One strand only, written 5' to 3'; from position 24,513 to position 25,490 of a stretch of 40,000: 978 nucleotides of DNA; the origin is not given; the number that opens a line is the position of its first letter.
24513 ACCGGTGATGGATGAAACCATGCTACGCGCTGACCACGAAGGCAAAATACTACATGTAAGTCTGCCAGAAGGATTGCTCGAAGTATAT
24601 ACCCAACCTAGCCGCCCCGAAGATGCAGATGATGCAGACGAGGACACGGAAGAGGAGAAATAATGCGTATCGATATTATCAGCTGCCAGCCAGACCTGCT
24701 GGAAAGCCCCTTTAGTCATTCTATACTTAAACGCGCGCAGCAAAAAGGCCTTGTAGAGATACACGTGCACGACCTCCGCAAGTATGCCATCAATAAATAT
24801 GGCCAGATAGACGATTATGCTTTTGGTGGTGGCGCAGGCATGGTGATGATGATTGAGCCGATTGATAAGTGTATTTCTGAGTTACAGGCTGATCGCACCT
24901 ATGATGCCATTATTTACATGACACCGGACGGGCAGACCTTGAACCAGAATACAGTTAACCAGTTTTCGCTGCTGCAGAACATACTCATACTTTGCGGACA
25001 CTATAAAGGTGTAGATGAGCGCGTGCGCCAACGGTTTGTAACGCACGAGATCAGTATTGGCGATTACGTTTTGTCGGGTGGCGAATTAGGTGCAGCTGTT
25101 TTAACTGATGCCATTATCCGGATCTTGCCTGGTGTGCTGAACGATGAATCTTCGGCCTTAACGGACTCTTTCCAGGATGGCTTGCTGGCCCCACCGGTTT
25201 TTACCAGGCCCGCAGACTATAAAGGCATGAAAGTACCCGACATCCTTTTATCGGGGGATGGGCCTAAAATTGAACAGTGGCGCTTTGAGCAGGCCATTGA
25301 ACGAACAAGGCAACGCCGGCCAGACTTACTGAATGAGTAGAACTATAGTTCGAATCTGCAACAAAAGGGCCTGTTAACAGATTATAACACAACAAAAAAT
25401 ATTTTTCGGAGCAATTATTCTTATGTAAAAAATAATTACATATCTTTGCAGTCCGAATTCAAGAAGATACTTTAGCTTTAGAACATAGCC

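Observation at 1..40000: Hyper-abundant palindrome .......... (core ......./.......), a HIP1-like or uptake-sequence-like genome signature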

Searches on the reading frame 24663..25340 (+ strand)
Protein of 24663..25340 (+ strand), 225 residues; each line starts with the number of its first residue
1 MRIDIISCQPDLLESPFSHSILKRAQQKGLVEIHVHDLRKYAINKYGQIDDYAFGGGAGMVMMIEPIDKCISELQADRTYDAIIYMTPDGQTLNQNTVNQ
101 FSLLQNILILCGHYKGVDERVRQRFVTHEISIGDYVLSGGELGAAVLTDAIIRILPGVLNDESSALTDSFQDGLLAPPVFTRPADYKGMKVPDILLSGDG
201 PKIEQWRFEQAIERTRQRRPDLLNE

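Call 7: search_protein_families(library=pfam, proteins=[window:24663-25340:+])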
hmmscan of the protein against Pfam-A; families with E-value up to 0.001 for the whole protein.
window:24663-25340:+ (225 aa): 1 family
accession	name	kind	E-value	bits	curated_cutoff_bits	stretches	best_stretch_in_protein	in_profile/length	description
PF01746.26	tRNA_m1G_MT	-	2.1e-55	187.9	27.3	1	23-220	2-195/195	tRNA (Guanine-1)-methyltransferase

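Call 8: find_related_loci(query=window:24663-25340:+, collection=genome_contigs, flank=10000)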
Query window:24663-25340:+ (225 aa) in genome_contigs; peptide patterns used: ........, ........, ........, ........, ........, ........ (x = any residue, [..] = any of these).
600 stretches matched a pattern (row limit reached: there are more); 599 encode a relative of the query (tblastn E <= 1e-3); the best 80 are kept; 80 distinct loci.
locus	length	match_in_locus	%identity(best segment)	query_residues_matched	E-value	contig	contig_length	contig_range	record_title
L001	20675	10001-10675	90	1-225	1e-140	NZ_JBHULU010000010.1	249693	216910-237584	Pontibacter locisalis strain KCTC 42498 velvet_auto_127_10, whole genome shotgun sequence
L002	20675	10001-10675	89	1-225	1e-138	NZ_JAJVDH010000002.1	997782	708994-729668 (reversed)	Pontibacter vulgaris strain NBU2972 Scaffold1_2, whole genome shotgun sequence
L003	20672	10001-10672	88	1-224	4e-137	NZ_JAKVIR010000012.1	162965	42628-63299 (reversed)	Pontibacter sp. E15-1 NODE_12_length_162965_cov_167.290341, whole genome shotgun sequence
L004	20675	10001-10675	73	1-225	2e-117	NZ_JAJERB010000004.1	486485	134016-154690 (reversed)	Hymenobacter translucens strain BT175 NODE_4_length_486485_cov_41.854852, whole genome shotgun sequence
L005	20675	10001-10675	72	1-225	5e-116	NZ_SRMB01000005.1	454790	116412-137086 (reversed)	Hymenobacter metallicola strain 9PBR-1 NODE_5_length_454790_cov_30.732303, whole genome shotgun sequence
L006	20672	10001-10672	72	1-224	4e-116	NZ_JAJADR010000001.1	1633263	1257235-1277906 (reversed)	Hymenobacter lucidus strain BT178 NODE_1_length_1633263_cov_41.325539, whole genome shotgun sequence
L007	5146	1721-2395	72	1-225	3e-115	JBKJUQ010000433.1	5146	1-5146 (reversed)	MAG: Hymenobacteraceae bacterium isolate ant_bin.76 S1Ck117_2302080_flag_0_multi_13.0000_len_5146, whole genome shotgun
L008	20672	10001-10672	74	1-224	5e-115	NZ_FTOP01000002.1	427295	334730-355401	Belliella pelovolcani strain DSM 46698, whole genome shotgun sequence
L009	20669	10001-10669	73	1-223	2e-114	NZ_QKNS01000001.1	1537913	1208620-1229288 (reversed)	Hymenobacter sediminis strain ELS1360 NODE_1_length_1537913_cov_45.186140, whole genome shotgun sequence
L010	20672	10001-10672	74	1-224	6e-114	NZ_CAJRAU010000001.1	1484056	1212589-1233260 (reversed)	Dyadobacter linearis strain CECT 9623, whole genome shotgun sequence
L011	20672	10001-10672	71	1-224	1e-113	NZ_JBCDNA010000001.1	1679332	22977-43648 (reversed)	Lutimonas vermicola strain IMCC1616 KCCM42379_1, whole genome shotgun sequence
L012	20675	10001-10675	73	1-225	2e-113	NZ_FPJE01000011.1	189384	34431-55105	Sinomicrobium oceani strain CGMCC 1.12145, whole genome shotgun sequence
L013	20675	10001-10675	72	1-225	2e-113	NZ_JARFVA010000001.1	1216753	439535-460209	Flagellimonas okinawensis strain 81s02 Scaffold1, whole genome shotgun sequence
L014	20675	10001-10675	72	1-225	5e-113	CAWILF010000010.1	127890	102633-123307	MAG: uncultured Flavobacteriaceae bacterium isolate MFD03250.bin.3.131 genome assembly, contig: contig_16199, whole geno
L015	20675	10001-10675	72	1-225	8e-113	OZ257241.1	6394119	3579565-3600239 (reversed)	MAG: Roseivirga sp. isolate 41ee1c54-7d41-4592-86ce-9a47ec6e0262 genome assembly, chromosome: 1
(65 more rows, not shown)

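Call 22: find_encoding_contigs(protein=window:24663-25340:+, flank=10000, max_places=10)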
Protein window:24663-25340:+ (225 aa): 2 contigs read that carry it; 2 places shown.
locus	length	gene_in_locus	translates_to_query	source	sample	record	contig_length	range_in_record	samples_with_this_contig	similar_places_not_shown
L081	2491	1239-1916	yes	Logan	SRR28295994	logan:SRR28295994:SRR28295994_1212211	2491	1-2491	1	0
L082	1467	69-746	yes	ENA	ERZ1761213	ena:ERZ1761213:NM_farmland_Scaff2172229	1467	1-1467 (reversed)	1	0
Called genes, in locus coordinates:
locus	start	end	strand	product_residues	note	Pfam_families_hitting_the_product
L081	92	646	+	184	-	PF00886:Ribosomal_S16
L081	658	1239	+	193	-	PF01782:RimM, PF24986:PRC_RimM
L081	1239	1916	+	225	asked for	PF01746:tRNA_m1G_MT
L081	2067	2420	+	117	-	PF01245:Ribosomal_L19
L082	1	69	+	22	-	?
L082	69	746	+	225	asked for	PF01746:tRNA_m1G_MT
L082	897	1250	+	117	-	PF01245:Ribosomal_L19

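Call 26: find_homologous_proteins(query=window:24663-25340:+, max_evalue=1e-80)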
Query window:24663-25340:+ (225 aa): 7974 proteins with E <= 1e-80 among 8000 candidates; the best 120 are listed.
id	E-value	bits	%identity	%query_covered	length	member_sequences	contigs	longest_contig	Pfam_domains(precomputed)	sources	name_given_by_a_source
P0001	1.4e-143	494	98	100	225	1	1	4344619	PF01746.27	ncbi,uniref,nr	ncbi:tRNA (guanosine(37)-N1)-methyltransferase TrmD [Pontibacter pudoricolor]|uniref:tRNA (guanosine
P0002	1.7e-143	494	97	100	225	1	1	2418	PF01746.27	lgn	-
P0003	1.7e-143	494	97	100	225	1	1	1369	PF01746.27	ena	-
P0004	2.7e-143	493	97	100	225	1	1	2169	PF01746.27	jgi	jgi:tRNA (guanine37-N1)-methyltransferase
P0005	5.1e-143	492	97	100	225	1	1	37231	PF01746.27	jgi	jgi:tRNA (guanine37-N1)-methyltransferase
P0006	6.9e-143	492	97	100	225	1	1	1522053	PF01746.27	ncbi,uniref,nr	ncbi:tRNA (guanosine(37)-N1)-methyltransferase TrmD [Pontibacter sp. BT310]|uniref:tRNA (guanine-N(1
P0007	2.3e-142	490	97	100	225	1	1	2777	PF01746.27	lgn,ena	-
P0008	4.4e-142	489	96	100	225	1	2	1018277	PF01746.27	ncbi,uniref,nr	ncbi:tRNA (guanosine(37)-N1)-methyltransferase TrmD [Pontibacter sp. KCTC 32443]|uniref:tRNA (guanos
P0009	3.6e-141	486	96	100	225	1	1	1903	PF01746.27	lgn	-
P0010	4.1e-141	486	96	100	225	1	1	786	PF01746.27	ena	-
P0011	4.2e-141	486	96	100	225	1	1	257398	PF01746.27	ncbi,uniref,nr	ncbi:tRNA (guanosine(37)-N1)-methyltransferase TrmD [Pontibacter fetidus]|uniref:tRNA (guanine-N(1)-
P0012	5.7e-141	486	95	100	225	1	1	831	PF01746.27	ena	-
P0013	2.0e-140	484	95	100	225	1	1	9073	PF01746.27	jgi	-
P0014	2.2e-140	484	95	100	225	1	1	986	PF01746.27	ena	-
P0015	2.3e-140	484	95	100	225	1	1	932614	PF01746.27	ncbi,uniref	ncbi:tRNA (guanosine(37)-N1)-methyltransferase TrmD [Pontibacter sp. H259]|uniref:tRNA (guanosine(37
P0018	4.4e-136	470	91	100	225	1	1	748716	PF01746.27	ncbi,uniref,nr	ncbi:tRNA (guanosine(37)-N1)-methyltransferase TrmD [Pontibacter anaerobius]|uniref:tRNA (guanine-N(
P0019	6.3e-136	469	90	100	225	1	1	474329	PF01746.27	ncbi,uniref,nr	ncbi:tRNA (guanosine(37)-N1)-methyltransferase TrmD [Pontibacter burrus]|uniref:tRNA (guanine-N(1)-)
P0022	1.7e-135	468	90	100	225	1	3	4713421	PF01746.27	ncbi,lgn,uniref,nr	ncbi:tRNA (guanosine(37)-N1)-methyltransferase TrmD [Pontibacter akesuensis]|uniref:tRNA (guanine-N(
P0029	1.1e-134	465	90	100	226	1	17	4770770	PF01746.27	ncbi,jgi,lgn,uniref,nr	ncbi:tRNA (guanosine(37)-N1)-methyltransferase TrmD [Pontibacter actiniarum]|uniref:tRNA (guanine-N(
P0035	4.1e-134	463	90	100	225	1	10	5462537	PF01746.27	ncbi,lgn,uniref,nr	ncbi:tRNA (guanosine(37)-N1)-methyltransferase TrmD [Pontibacter korlensis]|uniref:tRNA (guanine-N(1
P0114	1.6e-129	448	86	100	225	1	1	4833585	PF01746.27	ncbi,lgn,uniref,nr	ncbi:tRNA (guanosine(37)-N1)-methyltransferase TrmD [Adhaeribacter aquaticus]|uniref:tRNA (guanosine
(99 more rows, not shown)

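Call 27: find_encoding_contigs(protein=P0001, flank=10000, max_places=1)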
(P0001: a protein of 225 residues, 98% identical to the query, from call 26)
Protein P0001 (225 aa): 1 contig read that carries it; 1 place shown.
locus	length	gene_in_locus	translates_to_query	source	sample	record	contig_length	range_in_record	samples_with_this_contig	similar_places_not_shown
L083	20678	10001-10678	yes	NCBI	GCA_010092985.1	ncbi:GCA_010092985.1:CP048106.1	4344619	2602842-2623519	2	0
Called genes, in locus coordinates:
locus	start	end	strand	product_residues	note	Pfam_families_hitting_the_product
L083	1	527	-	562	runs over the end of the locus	PF06833:MdcE (faint), PF01039:Carboxyl_trans, PF03255:ACCA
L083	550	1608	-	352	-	PF28542:DUF8434, PF02470:MlaD, PF28544:Helical_needle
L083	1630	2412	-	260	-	PF01520:Amidase_3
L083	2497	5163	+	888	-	PF19838:LptD_2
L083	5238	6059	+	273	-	PF02548:Pantoate_transf, PF13714:PEP_mutase (weak)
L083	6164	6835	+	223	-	PF00849:PseudoU_synth_2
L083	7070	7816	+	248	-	PF00487:FA_desaturase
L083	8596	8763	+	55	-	-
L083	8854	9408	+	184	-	PF00886:Ribosomal_S16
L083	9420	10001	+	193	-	PF01782:RimM, PF05239:PRC (faint), PF24986:PRC_RimM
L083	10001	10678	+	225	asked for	PF01746:tRNA_m1G_MT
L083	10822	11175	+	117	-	PF01245:Ribosomal_L19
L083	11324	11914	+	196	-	PF00719:Pyrophosphatase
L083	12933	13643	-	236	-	-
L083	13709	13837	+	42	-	-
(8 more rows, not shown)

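Call 28: find_encoding_contigs(protein=P0006, flank=10000, max_places=1)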
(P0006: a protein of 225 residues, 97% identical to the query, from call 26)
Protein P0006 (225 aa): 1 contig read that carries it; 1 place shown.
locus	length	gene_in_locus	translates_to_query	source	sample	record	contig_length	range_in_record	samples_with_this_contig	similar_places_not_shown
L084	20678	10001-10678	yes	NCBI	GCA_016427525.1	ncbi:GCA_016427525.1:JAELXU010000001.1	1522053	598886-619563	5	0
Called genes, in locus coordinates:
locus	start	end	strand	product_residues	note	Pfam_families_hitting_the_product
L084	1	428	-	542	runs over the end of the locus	PF06833:MdcE (faint), PF01039:Carboxyl_trans, PF03255:ACCA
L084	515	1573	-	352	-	PF28542:DUF8434, PF02470:MlaD, PF28544:Helical_needle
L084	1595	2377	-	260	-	PF01520:Amidase_3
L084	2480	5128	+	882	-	PF19838:LptD_2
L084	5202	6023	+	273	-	PF02548:Pantoate_transf, PF13714:PEP_mutase (weak)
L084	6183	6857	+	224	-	PF00849:PseudoU_synth_2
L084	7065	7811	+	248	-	PF00487:FA_desaturase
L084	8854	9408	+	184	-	PF00886:Ribosomal_S16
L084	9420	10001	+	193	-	PF01782:RimM, PF05239:PRC (weak), PF24986:PRC_RimM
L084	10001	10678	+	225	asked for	PF01746:tRNA_m1G_MT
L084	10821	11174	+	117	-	PF01245:Ribosomal_L19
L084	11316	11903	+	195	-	PF00719:Pyrophosphatase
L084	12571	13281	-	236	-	-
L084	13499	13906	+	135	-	PF01242:PTPS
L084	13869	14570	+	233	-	PF01227:GTP_cyclohydroI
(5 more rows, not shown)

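Call 29: find_encoding_contigs(protein=P0011, flank=10000, max_places=1)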
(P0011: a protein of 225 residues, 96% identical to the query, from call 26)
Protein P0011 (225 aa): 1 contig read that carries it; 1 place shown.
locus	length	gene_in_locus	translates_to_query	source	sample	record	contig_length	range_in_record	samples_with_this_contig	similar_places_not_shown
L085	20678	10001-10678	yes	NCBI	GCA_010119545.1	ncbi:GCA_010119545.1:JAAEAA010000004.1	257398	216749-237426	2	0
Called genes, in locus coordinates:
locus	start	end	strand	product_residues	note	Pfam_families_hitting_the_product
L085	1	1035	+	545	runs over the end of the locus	PF01979:Amidohydro_1, PF13382:Adenine_deam_C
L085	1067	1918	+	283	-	PF01925:TauE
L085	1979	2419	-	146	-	PF00072:Response_reg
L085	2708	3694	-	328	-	PF00291:PALP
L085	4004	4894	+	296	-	PF02629:CoA_binding, PF13380:CoA_binding_2 (weak), PF13607:Succ_CoA_lig, PF00549:Ligase_CoA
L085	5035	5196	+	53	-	-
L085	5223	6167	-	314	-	PF00126:HTH_1, PF03466:LysR_substrate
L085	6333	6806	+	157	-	PF00210:Ferritin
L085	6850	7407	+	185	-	PF00578:AhpC-TSA, PF08534:Redoxin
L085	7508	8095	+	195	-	PF02627:CMD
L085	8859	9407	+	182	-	PF00886:Ribosomal_S16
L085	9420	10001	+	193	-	PF01782:RimM, PF05239:PRC (faint), PF24986:PRC_RimM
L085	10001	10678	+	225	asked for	PF01746:tRNA_m1G_MT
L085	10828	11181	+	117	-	PF01245:Ribosomal_L19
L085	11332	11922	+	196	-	PF00719:Pyrophosphatase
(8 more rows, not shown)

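Call 30: find_encoding_contigs(protein=P0015, flank=10000, max_places=1)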
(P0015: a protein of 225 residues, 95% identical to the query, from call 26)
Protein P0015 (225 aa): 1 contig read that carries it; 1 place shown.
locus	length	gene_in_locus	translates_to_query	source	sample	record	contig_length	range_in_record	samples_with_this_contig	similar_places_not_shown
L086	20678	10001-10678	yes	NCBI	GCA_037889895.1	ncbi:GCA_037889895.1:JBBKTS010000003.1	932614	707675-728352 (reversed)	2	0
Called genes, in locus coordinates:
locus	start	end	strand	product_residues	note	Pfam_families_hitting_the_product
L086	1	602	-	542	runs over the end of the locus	PF01039:Carboxyl_trans, PF06833:MdcE (faint), PF03255:ACCA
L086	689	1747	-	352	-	PF28542:DUF8434, PF02470:MlaD, PF28544:Helical_needle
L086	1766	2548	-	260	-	PF01520:Amidase_3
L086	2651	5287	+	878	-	PF19838:LptD_2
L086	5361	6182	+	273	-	PF02548:Pantoate_transf, PF13714:PEP_mutase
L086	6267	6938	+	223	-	PF00849:PseudoU_synth_2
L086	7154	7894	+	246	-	PF00487:FA_desaturase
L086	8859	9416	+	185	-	PF00886:Ribosomal_S16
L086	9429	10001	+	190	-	PF01782:RimM, PF24986:PRC_RimM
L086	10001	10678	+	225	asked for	PF01746:tRNA_m1G_MT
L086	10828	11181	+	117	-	PF01245:Ribosomal_L19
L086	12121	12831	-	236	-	-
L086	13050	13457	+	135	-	PF01242:PTPS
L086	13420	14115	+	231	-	PF01227:GTP_cyclohydroI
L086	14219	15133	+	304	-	PF01370:Epimerase, PF13460:NAD_binding_10 (weak), PF16363:GDP_Man_Dehyd, PF08338:DUF1731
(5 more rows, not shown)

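Call 31: find_encoding_contigs(protein=P0008, flank=10000, max_places=1)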
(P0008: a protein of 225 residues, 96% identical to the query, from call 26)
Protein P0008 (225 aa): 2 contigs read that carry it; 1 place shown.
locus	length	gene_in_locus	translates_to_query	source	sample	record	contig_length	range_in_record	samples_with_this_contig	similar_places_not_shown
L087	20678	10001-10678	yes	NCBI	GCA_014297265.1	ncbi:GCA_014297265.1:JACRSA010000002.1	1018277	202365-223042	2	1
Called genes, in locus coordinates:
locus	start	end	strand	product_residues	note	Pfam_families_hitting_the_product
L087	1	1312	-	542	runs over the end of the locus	PF01039:Carboxyl_trans, PF06833:MdcE (faint), PF03255:ACCA (weak)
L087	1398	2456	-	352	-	PF28542:DUF8434, PF02470:MlaD, PF28544:Helical_needle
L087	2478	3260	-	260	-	PF01520:Amidase_3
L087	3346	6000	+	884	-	PF19838:LptD_2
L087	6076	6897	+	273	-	PF02548:Pantoate_transf, PF13714:PEP_mutase (weak)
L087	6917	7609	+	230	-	PF00849:PseudoU_synth_2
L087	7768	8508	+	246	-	PF00487:FA_desaturase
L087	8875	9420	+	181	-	PF00886:Ribosomal_S16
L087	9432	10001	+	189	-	PF01782:RimM, PF05239:PRC (weak), PF24986:PRC_RimM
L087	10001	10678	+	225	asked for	PF01746:tRNA_m1G_MT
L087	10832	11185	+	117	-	PF01245:Ribosomal_L19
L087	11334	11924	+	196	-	PF00719:Pyrophosphatase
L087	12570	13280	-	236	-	-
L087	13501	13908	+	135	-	PF01242:PTPS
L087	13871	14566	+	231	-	PF01227:GTP_cyclohydroI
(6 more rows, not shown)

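Call 32: find_encoding_contigs(protein=P0018, flank=10000, max_places=1)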
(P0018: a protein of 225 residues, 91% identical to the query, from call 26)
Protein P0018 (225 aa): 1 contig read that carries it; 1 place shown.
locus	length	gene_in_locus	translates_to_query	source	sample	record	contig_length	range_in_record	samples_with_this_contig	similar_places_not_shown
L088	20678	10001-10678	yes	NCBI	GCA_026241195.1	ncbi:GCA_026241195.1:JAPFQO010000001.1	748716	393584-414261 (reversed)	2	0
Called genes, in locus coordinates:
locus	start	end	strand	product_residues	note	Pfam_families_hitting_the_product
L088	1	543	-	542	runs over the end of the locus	PF01039:Carboxyl_trans, PF06833:MdcE (faint), PF03255:ACCA (weak)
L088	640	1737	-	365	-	PF28542:DUF8434, PF02470:MlaD, PF28544:Helical_needle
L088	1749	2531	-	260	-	PF01520:Amidase_3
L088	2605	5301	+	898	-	PF19838:LptD_2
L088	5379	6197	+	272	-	PF02548:Pantoate_transf, PF13714:PEP_mutase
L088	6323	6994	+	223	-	PF00849:PseudoU_synth_2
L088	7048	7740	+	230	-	PF01545:Cation_efflux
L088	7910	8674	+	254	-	PF00487:FA_desaturase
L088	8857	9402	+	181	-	PF00886:Ribosomal_S16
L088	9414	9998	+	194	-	PF01782:RimM, PF24986:PRC_RimM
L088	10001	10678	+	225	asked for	PF01746:tRNA_m1G_MT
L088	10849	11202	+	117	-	PF01245:Ribosomal_L19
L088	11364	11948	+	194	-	PF00719:Pyrophosphatase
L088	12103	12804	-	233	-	-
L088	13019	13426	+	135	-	PF01242:PTPS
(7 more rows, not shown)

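Call 33: find_encoding_contigs(protein=P0019, flank=10000, max_places=1)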
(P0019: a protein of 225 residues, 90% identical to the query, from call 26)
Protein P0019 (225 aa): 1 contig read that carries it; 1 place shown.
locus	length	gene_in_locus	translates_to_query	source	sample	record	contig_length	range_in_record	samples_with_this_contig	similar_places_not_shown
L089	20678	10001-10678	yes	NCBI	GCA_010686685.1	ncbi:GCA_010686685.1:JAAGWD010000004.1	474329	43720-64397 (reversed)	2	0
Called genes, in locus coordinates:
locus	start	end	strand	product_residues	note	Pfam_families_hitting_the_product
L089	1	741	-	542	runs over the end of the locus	PF01039:Carboxyl_trans, PF06833:MdcE (faint), PF03255:ACCA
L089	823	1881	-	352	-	PF28542:DUF8434, PF02470:MlaD, PF28544:Helical_needle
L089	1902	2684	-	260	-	PF01520:Amidase_3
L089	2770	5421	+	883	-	PF19838:LptD_2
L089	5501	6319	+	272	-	PF02548:Pantoate_transf, PF13714:PEP_mutase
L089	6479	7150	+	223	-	PF00849:PseudoU_synth_2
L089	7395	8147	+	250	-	PF00487:FA_desaturase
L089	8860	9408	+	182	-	PF00886:Ribosomal_S16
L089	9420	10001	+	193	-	PF01782:RimM, PF05239:PRC (weak), PF24986:PRC_RimM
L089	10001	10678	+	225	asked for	PF01746:tRNA_m1G_MT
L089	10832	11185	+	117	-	PF01245:Ribosomal_L19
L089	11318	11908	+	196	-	PF00719:Pyrophosphatase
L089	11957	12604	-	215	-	-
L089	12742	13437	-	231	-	PF00005:ABC_tran, PF13304:AAA_21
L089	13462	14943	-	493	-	PF18940:DUF5687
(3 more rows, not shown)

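Call 80: find_encoding_contigs(protein=P0029, flank=10000, max_places=1)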
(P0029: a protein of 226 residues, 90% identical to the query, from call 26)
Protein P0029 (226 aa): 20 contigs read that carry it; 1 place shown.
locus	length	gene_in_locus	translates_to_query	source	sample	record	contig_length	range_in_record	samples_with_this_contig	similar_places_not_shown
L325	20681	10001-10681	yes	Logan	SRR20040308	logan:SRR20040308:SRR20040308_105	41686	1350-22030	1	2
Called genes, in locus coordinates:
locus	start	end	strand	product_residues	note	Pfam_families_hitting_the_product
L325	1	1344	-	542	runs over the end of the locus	PF01039:Carboxyl_trans, PF06833:MdcE (faint), PF03255:ACCA (weak)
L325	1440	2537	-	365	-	PF28542:DUF8434, PF02470:MlaD, PF28544:Helical_needle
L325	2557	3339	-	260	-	PF01520:Amidase_3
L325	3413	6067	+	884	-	PF19838:LptD_2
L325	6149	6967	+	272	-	PF02548:Pantoate_transf, PF13714:PEP_mutase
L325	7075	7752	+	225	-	PF00849:PseudoU_synth_2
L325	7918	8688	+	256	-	PF00487:FA_desaturase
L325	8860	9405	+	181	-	PF00886:Ribosomal_S16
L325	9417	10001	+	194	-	PF01782:RimM, PF24986:PRC_RimM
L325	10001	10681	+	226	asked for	PF01746:tRNA_m1G_MT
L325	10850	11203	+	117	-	PF01245:Ribosomal_L19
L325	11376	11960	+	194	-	PF00719:Pyrophosphatase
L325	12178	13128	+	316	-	-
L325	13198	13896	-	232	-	-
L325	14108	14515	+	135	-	PF01242:PTPS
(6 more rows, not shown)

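Call 81: find_encoding_contigs(protein=P0035, flank=10000, max_places=1)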
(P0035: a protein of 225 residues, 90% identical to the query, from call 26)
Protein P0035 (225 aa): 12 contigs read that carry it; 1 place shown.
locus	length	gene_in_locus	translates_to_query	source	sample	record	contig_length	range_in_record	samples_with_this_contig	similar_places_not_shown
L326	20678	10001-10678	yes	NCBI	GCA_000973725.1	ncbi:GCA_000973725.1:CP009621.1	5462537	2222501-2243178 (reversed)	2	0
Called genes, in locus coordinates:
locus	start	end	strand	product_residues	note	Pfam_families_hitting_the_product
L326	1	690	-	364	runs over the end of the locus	PF28542:DUF8434, PF02470:MlaD, PF28544:Helical_needle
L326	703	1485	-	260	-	PF01520:Amidase_3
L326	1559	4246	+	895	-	PF19838:LptD_2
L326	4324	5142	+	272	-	PF02548:Pantoate_transf, PF13714:PEP_mutase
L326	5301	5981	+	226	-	PF00849:PseudoU_synth_2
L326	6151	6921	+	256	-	PF00487:FA_desaturase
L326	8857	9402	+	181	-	PF00886:Ribosomal_S16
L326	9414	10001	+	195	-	PF01782:RimM, PF24986:PRC_RimM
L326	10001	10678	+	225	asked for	PF01746:tRNA_m1G_MT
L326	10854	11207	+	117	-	PF01245:Ribosomal_L19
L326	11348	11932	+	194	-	PF00719:Pyrophosphatase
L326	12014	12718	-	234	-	-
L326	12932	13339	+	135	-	PF01242:PTPS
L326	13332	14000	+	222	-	PF01227:GTP_cyclohydroI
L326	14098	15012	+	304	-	PF01370:Epimerase, PF13460:NAD_binding_10 (faint), PF16363:GDP_Man_Dehyd (weak), PF08338:DUF1731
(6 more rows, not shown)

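Call 82: find_encoding_contigs(protein=P0022, flank=10000, max_places=1)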
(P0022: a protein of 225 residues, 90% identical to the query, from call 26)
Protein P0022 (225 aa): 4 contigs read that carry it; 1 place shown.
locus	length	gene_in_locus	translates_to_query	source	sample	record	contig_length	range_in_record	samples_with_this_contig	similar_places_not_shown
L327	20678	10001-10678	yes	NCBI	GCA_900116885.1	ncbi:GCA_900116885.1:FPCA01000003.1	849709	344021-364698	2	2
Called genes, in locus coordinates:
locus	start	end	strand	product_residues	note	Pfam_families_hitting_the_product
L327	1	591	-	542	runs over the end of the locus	PF01039:Carboxyl_trans, PF06833:MdcE (faint), PF03255:ACCA (weak)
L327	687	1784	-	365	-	PF28542:DUF8434, PF02470:MlaD, PF28544:Helical_needle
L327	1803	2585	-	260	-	PF01520:Amidase_3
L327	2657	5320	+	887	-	PF19838:LptD_2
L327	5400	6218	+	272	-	PF02548:Pantoate_transf, PF13714:PEP_mutase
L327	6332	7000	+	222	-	PF00849:PseudoU_synth_2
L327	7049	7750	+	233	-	PF01545:Cation_efflux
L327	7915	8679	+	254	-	PF00487:FA_desaturase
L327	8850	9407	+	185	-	PF00886:Ribosomal_S16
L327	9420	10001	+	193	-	PF01782:RimM, PF24986:PRC_RimM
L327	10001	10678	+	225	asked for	PF01746:tRNA_m1G_MT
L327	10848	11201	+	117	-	PF01245:Ribosomal_L19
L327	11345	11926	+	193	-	PF00719:Pyrophosphatase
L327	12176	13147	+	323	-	-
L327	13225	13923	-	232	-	-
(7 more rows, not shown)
